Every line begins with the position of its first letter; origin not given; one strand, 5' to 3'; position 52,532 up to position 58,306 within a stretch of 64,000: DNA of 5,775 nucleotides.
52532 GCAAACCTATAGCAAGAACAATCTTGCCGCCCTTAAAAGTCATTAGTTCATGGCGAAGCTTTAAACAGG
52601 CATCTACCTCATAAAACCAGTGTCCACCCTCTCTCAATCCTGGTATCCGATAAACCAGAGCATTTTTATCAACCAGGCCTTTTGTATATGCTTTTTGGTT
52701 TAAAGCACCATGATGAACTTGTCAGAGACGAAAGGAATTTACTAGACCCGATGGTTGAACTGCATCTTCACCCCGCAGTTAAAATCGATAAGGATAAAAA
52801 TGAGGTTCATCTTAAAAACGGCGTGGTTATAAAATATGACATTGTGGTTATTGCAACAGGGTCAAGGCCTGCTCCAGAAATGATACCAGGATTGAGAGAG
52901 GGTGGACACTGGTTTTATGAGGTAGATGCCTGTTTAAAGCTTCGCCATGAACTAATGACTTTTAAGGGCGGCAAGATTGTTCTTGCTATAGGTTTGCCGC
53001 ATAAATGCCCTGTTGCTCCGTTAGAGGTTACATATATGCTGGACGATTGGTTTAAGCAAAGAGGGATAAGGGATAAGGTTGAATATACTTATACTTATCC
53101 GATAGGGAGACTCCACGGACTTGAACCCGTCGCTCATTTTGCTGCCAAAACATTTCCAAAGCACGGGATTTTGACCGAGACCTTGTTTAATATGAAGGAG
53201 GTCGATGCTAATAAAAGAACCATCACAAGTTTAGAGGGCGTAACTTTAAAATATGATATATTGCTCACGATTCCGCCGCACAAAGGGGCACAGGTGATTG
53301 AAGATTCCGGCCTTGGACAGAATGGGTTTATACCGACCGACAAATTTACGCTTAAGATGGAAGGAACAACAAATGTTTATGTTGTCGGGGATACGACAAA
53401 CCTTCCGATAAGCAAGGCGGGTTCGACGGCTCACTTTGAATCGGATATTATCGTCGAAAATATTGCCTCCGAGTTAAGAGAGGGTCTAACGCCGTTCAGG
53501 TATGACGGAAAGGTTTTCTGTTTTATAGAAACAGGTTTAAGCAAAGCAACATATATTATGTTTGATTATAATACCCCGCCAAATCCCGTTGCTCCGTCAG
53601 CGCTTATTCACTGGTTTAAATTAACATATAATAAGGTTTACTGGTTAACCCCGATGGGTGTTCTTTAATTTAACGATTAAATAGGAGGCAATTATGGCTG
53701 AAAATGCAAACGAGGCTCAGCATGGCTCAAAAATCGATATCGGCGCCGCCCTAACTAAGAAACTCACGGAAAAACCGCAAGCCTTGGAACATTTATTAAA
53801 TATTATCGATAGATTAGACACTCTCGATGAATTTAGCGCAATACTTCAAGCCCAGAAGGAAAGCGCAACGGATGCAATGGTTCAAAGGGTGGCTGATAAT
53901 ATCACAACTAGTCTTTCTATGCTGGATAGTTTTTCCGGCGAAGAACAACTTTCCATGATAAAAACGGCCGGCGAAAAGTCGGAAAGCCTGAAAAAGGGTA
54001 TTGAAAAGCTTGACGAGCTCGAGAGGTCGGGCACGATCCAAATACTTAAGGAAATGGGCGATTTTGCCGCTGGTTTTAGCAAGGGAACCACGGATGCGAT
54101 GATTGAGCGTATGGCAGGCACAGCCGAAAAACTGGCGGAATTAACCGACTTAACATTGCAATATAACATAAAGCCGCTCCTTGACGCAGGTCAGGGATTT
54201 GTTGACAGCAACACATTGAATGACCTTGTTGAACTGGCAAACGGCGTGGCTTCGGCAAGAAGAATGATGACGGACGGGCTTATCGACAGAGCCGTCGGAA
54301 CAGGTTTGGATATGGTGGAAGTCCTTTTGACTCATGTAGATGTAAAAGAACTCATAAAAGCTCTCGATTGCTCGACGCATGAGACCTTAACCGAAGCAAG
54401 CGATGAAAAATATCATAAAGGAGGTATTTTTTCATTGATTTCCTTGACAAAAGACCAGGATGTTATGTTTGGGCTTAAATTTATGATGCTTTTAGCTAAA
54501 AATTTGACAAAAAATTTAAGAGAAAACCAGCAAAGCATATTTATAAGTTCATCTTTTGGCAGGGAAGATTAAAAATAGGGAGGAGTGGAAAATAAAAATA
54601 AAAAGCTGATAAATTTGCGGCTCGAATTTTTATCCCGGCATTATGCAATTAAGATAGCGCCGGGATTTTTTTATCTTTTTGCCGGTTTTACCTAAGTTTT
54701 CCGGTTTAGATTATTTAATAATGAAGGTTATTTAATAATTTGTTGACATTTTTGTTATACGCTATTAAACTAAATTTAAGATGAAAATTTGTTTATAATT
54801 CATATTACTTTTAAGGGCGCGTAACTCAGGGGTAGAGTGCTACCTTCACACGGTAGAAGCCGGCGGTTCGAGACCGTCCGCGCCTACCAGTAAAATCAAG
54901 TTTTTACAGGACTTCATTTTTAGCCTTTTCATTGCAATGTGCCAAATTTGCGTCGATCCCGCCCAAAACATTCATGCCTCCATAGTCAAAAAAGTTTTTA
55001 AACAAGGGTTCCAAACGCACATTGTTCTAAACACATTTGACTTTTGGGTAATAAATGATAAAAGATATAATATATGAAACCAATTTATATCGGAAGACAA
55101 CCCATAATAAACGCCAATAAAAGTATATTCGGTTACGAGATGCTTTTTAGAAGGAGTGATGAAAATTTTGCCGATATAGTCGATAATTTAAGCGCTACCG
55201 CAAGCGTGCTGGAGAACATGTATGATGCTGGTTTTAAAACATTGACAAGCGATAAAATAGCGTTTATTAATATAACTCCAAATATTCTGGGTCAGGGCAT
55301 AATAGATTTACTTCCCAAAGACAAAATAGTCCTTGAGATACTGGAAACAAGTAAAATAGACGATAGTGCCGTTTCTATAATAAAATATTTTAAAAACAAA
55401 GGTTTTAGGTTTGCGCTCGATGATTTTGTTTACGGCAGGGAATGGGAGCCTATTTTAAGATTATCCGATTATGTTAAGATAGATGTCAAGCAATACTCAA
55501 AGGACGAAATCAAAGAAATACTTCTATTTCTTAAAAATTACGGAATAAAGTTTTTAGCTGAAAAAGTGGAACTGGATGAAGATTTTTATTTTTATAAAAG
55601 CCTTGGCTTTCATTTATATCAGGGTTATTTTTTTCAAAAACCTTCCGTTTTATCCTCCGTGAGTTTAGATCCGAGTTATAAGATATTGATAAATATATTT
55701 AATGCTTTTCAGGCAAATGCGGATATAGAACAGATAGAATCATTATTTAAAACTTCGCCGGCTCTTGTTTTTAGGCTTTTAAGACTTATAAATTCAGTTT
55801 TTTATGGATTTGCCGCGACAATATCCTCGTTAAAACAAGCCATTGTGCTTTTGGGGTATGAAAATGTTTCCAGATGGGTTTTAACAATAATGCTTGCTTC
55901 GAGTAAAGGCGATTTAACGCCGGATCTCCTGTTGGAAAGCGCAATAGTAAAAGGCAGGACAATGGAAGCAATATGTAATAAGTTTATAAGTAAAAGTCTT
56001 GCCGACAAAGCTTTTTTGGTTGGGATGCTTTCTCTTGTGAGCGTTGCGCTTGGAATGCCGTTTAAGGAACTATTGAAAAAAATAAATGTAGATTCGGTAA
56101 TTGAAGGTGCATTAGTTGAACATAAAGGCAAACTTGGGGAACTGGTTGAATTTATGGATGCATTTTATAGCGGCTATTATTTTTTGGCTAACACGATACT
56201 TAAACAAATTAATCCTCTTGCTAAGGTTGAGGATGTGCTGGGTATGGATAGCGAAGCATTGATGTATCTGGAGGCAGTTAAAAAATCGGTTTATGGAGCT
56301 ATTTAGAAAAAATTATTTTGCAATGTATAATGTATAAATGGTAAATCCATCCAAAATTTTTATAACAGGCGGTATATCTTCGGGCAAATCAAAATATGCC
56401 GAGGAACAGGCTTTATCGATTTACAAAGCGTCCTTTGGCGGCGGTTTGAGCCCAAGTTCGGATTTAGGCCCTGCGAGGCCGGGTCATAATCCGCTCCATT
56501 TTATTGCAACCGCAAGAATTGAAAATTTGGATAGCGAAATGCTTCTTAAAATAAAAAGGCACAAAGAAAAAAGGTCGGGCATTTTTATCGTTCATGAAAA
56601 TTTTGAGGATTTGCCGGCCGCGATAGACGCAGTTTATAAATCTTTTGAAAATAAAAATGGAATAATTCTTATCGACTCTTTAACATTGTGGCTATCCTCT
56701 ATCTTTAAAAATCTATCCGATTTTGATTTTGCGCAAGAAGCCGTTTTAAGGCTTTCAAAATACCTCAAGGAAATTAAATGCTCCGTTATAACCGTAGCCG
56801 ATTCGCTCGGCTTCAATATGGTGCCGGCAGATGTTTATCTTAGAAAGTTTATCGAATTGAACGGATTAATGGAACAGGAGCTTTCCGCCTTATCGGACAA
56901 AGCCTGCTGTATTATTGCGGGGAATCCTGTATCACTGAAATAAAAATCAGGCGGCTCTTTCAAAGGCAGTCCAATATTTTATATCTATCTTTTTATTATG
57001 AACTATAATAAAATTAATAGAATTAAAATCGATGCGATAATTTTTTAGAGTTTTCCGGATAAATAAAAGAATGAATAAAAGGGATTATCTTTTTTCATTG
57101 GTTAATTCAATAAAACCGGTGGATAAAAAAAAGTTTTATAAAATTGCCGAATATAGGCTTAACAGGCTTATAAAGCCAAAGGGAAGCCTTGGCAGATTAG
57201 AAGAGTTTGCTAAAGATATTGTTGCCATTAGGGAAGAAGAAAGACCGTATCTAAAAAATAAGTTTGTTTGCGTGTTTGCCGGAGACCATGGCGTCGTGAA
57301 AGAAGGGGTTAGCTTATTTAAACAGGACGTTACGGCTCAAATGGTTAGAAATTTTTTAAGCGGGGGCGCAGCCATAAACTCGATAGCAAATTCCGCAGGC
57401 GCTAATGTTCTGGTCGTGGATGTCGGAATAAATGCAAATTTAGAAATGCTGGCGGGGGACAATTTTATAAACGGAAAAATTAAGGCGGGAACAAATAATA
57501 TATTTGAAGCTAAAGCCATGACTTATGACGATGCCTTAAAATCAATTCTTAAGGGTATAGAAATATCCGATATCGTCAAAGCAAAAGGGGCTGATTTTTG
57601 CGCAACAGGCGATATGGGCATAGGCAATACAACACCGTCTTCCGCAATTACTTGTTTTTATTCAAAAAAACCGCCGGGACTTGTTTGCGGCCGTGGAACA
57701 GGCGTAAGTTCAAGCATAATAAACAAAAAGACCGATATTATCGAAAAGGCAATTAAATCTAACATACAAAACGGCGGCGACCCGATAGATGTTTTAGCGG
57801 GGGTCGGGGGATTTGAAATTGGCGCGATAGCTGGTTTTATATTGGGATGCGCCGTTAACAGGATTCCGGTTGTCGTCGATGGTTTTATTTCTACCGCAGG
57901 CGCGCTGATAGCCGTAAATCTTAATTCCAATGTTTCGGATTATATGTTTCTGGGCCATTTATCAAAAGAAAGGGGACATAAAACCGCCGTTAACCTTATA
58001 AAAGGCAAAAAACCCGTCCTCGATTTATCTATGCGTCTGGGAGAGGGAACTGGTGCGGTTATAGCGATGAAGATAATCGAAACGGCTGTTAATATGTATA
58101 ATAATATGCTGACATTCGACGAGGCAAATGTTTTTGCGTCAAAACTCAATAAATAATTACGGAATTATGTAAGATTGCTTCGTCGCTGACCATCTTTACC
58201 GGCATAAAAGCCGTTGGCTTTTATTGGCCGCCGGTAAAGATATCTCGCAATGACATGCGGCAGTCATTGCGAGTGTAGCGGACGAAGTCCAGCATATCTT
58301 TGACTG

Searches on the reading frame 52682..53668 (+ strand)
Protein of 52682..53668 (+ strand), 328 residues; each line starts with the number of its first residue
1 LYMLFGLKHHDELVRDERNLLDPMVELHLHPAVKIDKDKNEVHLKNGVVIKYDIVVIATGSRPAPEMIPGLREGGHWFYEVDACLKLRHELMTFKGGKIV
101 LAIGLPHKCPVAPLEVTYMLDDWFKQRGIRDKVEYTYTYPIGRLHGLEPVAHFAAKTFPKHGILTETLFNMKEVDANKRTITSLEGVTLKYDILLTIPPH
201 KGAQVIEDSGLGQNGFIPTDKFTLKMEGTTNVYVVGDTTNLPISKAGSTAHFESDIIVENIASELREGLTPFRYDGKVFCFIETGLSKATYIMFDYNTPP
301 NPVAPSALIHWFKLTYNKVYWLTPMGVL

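Call 14: search_protein_families(library=pfam, proteins=[window:52682-53668:+])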
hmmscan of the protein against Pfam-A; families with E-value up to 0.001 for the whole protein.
window:52682-53668:+ (328 aa): 1 family
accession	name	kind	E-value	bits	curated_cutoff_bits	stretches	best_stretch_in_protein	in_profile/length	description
PF07992.20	Pyr_redox_2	-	1.9e-13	51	26.1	1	25-239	67-277/291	Pyridine nucleotide-disulphide oxidoreductase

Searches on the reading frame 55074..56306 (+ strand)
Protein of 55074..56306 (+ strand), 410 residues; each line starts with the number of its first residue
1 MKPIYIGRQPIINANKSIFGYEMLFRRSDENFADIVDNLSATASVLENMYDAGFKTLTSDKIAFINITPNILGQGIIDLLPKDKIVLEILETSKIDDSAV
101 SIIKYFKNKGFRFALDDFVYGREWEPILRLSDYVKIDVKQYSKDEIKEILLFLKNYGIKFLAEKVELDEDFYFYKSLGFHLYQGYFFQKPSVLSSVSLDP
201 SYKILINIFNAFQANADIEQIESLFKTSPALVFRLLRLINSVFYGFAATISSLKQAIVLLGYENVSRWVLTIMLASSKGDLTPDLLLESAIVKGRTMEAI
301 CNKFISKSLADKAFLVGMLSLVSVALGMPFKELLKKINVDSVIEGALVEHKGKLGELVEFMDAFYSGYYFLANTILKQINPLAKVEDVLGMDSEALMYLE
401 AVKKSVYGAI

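Call 14: search_protein_families(library=pfam, proteins=[window:55074-56306:+])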
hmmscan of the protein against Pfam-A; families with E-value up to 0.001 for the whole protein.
window:55074-56306:+ (410 aa): 2 families
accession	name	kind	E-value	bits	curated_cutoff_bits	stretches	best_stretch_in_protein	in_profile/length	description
PF00563.25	EAL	-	8.6e-15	55.2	31.3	1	9-190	18-236/236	EAL domain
PF08668.18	HDOD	-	1.7e-14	54.3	22.9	1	214-321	18-129/196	HDOD domain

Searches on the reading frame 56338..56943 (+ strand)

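Call 14: search_protein_families(library=pfam, proteins=[window:56338-56943:+])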
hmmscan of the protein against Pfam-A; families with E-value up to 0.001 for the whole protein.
window:56338-56943:+ (201 aa): 1 family
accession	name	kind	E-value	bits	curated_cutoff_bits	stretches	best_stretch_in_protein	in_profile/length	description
PF02283.22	CobU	-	6.1e-31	107.7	27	1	50-200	23-168/168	Cobinamide kinase / cobinamide phosphate guanyltransferase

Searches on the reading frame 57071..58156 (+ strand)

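Call 14: search_protein_families(library=pfam, proteins=[window:57071-58156:+])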
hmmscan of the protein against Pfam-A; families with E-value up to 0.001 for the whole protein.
window:57071-58156:+ (361 aa): 1 family
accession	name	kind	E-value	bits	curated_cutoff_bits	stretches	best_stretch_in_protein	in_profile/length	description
PF02277.22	DBI_PRT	-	5.8e-123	410.8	22.6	1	20-354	6-329/329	Phosphoribosyltransferase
